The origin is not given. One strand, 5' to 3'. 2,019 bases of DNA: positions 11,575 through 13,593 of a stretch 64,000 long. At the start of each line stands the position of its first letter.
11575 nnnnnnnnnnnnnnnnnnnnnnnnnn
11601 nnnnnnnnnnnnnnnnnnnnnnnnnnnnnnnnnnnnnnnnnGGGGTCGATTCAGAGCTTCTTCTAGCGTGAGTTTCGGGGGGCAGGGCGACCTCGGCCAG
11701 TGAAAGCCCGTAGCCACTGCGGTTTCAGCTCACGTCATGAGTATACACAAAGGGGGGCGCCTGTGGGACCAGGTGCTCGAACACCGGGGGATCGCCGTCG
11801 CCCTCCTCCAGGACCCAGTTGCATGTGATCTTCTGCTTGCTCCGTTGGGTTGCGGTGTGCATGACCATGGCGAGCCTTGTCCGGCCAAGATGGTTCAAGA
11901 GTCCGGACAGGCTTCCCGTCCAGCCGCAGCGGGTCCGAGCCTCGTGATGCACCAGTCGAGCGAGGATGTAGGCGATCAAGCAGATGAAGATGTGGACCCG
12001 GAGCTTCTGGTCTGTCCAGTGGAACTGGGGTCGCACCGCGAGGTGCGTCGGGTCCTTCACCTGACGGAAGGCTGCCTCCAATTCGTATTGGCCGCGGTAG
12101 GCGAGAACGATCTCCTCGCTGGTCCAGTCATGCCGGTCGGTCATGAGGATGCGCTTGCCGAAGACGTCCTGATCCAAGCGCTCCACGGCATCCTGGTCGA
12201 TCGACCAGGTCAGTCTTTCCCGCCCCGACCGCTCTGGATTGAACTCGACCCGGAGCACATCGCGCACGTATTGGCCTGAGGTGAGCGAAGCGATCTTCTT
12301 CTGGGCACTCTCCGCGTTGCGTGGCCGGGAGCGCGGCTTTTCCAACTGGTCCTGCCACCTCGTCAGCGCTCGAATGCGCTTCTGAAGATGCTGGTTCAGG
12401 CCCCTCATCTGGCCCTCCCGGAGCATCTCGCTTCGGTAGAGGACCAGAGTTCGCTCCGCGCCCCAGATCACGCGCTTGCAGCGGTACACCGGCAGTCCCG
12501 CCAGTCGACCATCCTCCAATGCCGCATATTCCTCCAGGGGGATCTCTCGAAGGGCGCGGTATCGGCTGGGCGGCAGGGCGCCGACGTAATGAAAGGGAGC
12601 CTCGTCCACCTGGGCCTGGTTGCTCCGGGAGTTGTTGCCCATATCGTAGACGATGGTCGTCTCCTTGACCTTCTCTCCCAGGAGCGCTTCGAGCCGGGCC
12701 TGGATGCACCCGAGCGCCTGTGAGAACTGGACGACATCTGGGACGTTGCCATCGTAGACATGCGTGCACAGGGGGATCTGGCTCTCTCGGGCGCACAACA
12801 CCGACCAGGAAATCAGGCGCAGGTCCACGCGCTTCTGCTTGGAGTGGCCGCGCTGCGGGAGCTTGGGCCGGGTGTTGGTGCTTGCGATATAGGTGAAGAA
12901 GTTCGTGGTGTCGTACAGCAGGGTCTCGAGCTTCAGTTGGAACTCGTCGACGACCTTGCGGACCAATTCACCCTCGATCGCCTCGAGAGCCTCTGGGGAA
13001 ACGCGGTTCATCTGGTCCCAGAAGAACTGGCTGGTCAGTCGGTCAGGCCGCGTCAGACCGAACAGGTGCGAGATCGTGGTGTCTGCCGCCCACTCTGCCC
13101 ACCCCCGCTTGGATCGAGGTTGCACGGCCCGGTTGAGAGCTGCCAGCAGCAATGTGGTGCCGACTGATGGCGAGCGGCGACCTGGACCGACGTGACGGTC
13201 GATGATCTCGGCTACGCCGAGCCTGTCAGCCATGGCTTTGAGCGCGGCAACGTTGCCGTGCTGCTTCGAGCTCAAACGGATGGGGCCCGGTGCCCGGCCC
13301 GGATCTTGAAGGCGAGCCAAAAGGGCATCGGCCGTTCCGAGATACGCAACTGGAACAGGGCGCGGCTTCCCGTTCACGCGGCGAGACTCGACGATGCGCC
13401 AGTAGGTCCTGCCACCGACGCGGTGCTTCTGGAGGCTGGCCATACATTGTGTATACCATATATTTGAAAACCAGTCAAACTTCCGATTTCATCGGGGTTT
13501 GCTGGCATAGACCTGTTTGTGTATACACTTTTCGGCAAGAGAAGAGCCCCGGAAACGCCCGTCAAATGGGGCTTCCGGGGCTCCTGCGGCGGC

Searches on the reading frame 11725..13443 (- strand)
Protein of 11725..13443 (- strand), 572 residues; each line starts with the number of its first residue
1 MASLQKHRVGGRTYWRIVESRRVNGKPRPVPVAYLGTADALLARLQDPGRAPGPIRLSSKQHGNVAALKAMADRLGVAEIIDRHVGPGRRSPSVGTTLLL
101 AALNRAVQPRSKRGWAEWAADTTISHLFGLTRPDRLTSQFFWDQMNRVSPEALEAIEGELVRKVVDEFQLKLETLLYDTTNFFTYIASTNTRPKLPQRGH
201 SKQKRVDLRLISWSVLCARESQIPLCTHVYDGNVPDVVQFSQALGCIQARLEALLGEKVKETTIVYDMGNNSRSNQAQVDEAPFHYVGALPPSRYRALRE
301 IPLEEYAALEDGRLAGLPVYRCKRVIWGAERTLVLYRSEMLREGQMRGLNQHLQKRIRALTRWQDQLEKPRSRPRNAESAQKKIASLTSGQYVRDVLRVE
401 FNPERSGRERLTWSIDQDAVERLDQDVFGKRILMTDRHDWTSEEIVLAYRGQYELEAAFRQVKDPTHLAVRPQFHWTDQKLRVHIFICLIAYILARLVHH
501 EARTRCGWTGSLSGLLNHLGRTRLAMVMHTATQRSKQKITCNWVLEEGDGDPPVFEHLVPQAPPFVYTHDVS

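Call 78: search_protein_families(library=pfam, proteins=[window:11725-13443:-], max_evalue=0.01)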
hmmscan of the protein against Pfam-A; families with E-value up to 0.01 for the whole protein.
window:11725-13443:- (572 aa): 1 family
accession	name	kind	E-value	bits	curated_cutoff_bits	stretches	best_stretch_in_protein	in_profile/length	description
PF01609.27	DDE_Tnp_1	-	0.00019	21.7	23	1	199-494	26-200/200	Transposase DDE domain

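Call 81: search_protein_families(library=ncbifam, proteins=[window:11725-13443:-], max_evalue=0.01)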
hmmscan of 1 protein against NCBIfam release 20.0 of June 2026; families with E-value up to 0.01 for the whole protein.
window:11725-13443:- (572 aa): 3 families
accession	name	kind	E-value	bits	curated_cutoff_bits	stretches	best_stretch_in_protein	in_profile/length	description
NF033559.2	transpos_IS1634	equivalog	2.4e-78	264.3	100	1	32-530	6-456/483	IS1634 family transposase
NF049999.1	transpos_IS701_3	equivalog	1.3e-05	24.2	170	1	406-502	274-364/412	IS701 family transposase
NF033540.2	transpos_IS701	equivalog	0.00065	19.1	150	1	233-465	154-331/363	IS701 family transposase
